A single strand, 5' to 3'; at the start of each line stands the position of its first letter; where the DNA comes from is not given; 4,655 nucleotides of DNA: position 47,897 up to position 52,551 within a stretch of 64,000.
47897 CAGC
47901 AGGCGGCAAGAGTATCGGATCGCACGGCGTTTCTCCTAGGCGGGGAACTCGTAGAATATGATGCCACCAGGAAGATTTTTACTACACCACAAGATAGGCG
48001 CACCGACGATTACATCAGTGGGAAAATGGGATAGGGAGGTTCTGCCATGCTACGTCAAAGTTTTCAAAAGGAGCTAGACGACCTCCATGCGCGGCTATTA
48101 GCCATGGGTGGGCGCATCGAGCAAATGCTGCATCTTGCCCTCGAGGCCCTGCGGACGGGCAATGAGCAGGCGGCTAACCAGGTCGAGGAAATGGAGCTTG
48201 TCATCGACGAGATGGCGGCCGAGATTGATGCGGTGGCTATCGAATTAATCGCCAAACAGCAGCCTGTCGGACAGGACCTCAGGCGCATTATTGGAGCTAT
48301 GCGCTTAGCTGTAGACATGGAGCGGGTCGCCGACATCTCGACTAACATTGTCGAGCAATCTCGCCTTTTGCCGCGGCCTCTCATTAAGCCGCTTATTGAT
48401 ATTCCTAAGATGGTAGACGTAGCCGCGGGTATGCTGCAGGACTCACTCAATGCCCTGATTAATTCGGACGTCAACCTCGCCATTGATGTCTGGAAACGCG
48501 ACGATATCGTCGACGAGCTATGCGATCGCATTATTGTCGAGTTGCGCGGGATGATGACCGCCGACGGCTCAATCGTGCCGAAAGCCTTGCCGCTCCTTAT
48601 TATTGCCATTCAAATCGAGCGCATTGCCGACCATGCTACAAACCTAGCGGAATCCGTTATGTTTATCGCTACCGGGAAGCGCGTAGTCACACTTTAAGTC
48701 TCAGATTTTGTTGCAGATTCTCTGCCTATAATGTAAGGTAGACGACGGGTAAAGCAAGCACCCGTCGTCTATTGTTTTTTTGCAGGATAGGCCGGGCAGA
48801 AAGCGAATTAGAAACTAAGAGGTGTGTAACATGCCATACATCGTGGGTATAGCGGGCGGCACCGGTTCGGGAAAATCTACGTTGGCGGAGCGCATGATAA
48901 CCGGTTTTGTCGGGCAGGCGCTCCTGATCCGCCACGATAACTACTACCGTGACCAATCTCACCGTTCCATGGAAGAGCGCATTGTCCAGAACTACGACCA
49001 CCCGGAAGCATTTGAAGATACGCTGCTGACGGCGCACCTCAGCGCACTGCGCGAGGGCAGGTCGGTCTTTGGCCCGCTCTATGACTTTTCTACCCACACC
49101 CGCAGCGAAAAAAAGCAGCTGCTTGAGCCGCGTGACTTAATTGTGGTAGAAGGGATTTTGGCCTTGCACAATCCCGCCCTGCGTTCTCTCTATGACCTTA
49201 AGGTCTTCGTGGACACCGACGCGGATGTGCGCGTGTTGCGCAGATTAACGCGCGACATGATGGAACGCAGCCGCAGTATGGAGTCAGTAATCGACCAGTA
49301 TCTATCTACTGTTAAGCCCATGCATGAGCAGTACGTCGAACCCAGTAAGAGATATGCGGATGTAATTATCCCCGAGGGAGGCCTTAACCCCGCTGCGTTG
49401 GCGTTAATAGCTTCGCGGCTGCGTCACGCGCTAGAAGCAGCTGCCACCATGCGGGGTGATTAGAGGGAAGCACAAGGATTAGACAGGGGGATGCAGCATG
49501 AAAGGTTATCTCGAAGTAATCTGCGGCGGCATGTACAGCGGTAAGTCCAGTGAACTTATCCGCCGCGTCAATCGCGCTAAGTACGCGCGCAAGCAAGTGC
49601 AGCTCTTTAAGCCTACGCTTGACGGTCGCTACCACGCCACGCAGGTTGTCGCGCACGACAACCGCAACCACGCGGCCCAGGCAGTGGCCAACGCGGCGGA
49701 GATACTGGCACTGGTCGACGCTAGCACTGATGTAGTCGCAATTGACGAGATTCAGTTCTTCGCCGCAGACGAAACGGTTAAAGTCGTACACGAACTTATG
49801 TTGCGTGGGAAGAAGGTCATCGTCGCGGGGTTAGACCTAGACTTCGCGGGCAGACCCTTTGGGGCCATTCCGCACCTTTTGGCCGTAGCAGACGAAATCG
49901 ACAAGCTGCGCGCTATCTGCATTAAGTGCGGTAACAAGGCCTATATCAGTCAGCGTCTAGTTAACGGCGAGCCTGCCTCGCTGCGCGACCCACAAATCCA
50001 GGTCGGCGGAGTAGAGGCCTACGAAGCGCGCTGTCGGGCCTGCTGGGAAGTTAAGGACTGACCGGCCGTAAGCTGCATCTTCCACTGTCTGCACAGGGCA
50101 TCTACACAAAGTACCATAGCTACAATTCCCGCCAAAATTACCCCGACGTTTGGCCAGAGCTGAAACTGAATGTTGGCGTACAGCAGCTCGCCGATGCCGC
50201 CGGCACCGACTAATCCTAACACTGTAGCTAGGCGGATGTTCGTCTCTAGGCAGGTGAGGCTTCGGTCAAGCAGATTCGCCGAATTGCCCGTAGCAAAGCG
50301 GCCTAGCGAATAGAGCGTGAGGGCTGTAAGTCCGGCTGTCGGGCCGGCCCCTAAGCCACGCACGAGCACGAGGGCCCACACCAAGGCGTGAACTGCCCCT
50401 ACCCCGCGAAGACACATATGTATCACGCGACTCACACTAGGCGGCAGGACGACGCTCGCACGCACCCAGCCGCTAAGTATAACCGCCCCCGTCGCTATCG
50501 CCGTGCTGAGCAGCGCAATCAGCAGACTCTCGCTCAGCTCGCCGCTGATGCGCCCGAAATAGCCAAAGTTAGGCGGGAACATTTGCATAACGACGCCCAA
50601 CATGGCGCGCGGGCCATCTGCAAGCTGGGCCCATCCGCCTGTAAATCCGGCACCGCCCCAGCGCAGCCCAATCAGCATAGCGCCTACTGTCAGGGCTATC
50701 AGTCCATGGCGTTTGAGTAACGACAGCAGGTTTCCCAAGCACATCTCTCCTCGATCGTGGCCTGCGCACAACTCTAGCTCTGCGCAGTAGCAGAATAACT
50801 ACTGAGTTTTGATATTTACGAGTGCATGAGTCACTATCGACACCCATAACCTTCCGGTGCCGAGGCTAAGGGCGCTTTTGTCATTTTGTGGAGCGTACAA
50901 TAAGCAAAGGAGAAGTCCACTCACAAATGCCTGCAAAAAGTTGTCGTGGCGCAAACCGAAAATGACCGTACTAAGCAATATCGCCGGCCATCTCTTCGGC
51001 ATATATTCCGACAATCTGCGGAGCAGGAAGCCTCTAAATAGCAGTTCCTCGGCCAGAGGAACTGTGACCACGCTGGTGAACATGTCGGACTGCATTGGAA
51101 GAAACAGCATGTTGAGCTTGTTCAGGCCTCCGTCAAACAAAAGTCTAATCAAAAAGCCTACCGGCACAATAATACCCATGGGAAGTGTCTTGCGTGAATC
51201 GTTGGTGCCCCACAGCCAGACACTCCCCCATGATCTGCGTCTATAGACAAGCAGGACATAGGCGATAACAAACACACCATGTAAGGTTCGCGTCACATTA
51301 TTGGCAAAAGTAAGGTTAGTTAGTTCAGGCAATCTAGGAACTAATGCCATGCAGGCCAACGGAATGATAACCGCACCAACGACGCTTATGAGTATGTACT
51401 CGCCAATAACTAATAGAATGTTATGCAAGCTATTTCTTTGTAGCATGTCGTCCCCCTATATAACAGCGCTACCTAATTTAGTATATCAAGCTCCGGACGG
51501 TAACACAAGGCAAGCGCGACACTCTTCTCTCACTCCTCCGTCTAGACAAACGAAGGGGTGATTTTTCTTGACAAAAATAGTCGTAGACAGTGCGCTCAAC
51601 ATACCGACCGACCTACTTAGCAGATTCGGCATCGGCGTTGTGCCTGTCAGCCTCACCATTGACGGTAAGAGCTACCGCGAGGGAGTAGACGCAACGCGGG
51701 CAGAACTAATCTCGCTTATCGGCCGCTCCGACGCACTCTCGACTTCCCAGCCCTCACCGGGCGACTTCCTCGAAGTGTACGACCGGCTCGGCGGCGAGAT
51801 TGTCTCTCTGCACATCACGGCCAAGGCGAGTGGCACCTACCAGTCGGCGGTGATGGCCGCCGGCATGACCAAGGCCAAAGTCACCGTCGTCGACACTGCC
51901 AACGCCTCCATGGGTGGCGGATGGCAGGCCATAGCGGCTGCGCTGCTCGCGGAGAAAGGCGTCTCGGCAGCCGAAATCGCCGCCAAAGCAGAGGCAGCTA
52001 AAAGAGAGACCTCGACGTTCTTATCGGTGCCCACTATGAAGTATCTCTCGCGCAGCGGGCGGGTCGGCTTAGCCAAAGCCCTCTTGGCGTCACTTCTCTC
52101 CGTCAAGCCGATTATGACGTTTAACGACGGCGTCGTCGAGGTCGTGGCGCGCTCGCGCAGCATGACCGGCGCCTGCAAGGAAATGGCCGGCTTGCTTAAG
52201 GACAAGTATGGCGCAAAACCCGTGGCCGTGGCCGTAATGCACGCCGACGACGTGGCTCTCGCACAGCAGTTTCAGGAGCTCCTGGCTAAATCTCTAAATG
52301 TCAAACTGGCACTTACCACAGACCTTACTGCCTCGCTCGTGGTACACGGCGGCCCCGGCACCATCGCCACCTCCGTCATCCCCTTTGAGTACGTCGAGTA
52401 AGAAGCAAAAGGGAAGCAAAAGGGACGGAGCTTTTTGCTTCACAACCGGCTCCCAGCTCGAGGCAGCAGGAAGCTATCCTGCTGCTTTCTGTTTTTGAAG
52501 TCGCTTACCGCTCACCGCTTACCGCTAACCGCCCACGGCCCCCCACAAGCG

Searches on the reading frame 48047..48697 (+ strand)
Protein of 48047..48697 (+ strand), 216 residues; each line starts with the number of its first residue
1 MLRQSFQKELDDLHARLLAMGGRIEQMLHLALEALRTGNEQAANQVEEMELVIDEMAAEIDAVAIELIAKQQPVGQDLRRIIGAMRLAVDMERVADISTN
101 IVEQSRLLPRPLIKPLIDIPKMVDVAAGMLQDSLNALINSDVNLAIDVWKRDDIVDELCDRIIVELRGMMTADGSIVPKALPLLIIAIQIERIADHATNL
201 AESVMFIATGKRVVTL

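Call 83: search_protein_families(library=pfam, proteins=[window:48047-48697:+], max_evalue=0.00001)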
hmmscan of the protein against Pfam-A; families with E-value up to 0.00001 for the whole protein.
window:48047-48697:+ (216 aa): 1 family
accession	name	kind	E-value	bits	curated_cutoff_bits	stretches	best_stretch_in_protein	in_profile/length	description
PF01895.24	PhoU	-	5.3e-41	139.3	23.5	2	18-103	2-87/89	PhoU domain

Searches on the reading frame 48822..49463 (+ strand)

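Call 83: search_protein_families(library=pfam, proteins=[window:48822-49463:+], max_evalue=0.00001)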
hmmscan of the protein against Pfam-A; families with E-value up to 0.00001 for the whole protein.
window:48822-49463:+ (213 aa): 2 families
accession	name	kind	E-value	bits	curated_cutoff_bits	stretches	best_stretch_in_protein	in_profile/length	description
PF00485.24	PRK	-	2.9e-42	145.2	22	1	7-187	1-191/196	Phosphoribulokinase / Uridine kinase family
PF13238.12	AAA_18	-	7.7e-06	26.8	29.4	0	8-152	1-119/128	AAA domain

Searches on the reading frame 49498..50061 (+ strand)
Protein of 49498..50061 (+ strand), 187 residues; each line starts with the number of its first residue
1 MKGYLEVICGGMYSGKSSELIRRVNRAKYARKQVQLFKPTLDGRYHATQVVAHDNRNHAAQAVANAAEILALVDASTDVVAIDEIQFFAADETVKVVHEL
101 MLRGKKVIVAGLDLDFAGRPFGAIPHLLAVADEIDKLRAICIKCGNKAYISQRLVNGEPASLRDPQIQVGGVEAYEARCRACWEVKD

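Call 83: search_protein_families(library=pfam, proteins=[window:49498-50061:+], max_evalue=0.00001)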
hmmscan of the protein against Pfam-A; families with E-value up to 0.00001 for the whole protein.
window:49498-50061:+ (187 aa): 1 family
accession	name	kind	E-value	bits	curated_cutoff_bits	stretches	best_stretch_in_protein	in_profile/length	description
PF00265.24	TK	-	1.1e-48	165.9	20.6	1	4-183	2-176/176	Thymidine kinase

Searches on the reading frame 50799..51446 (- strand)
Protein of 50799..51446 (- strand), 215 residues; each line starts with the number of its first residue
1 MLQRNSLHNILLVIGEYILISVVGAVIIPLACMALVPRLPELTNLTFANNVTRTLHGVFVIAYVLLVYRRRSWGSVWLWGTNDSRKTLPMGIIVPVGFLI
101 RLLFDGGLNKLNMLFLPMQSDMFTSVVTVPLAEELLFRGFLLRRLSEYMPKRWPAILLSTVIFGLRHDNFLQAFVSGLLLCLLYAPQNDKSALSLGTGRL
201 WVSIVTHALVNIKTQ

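Call 83: search_protein_families(library=pfam, proteins=[window:50799-51446:-], max_evalue=0.00001)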
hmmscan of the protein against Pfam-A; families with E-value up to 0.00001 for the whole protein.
window:50799-51446:- (215 aa): 1 family
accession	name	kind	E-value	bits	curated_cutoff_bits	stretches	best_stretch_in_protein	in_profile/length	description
PF02517.21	Rce1-like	-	1e-17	64.6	22.4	1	122-212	8-92/93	Type II CAAX prenyl endopeptidase Rce1-like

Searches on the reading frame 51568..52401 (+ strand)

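Call 83: search_protein_families(library=pfam, proteins=[window:51568-52401:+], max_evalue=0.00001)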
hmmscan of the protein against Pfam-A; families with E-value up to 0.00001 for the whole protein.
window:51568-52401:+ (277 aa): 1 family
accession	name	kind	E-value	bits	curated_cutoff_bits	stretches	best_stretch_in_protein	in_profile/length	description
PF02645.21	DegV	-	2.3e-71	240.9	27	1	2-272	2-279/280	Uncharacterised protein, DegV family COG1307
